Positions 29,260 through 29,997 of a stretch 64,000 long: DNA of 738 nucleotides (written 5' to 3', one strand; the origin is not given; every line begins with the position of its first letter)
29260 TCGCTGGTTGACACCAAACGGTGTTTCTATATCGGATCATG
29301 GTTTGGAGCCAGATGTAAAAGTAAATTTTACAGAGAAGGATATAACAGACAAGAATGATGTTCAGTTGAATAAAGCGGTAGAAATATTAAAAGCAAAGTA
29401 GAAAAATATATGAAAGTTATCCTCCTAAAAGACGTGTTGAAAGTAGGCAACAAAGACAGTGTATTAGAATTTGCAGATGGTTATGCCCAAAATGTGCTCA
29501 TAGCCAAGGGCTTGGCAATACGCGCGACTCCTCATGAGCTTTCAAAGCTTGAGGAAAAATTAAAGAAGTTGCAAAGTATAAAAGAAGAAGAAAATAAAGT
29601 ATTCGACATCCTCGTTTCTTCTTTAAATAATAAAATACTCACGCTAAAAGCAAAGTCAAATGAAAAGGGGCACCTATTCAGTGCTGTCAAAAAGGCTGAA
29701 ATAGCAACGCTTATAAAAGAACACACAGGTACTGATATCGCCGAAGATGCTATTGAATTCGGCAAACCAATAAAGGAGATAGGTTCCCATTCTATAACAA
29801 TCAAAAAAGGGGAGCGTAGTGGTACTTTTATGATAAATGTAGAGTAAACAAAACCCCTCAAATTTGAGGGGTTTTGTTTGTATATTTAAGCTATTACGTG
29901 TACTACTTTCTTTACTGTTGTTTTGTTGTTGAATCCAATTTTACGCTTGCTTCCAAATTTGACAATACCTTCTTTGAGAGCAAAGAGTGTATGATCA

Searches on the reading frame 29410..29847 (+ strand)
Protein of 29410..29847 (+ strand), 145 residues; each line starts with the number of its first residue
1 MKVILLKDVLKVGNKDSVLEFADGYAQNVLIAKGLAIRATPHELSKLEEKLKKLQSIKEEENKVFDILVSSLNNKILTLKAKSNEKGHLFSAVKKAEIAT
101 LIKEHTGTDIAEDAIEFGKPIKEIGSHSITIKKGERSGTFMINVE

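Call 108: list_cluster_members(proteins=[window:29410-29847:+, window:46367-47752:+, window:50269-51627:+, window:34163-35641:-, window:41029-42375:-, window:61659-62678:-, window:55259-56269:+, window:28187-29401:+, window:17053-18084:+, window:35643-36767:-])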
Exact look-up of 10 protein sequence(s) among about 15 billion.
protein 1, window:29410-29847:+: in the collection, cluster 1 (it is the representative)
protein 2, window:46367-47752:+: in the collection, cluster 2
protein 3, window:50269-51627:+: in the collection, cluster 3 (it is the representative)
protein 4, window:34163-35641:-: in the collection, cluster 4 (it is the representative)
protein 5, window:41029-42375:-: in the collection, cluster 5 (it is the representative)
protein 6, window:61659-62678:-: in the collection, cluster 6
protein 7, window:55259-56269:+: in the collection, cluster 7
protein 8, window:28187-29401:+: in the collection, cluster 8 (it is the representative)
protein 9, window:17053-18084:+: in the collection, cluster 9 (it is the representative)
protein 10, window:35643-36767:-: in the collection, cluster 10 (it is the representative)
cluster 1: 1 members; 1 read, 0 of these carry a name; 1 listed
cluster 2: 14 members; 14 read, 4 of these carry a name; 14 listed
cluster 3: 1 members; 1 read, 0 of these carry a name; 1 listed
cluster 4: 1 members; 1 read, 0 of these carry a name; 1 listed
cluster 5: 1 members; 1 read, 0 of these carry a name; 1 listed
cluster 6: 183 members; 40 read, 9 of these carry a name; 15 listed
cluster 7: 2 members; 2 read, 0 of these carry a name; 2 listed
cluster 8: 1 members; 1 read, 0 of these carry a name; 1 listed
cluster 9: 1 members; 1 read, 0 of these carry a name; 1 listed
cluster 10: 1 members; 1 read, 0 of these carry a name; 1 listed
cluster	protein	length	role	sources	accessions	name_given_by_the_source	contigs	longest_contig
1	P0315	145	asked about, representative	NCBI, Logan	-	-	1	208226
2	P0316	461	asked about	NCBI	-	-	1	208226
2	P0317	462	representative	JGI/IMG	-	replicative DNA helicase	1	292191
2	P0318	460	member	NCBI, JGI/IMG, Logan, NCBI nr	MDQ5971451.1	MAG: replicative helicase [Patescibacteria group bacterium] | replicative DNA helicase | replicative helicase [Patescibacteria group bacterium]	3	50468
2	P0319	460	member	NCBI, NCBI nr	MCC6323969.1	replicative DNA helicase [Candidatus Nomurabacteria bacterium]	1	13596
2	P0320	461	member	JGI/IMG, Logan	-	replicative DNA helicase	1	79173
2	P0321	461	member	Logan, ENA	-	-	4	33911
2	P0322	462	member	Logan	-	-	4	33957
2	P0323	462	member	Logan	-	-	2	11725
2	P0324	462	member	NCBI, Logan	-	-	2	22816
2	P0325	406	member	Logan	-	-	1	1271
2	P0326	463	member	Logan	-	-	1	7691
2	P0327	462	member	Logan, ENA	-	-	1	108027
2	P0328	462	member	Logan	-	-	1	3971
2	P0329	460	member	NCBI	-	-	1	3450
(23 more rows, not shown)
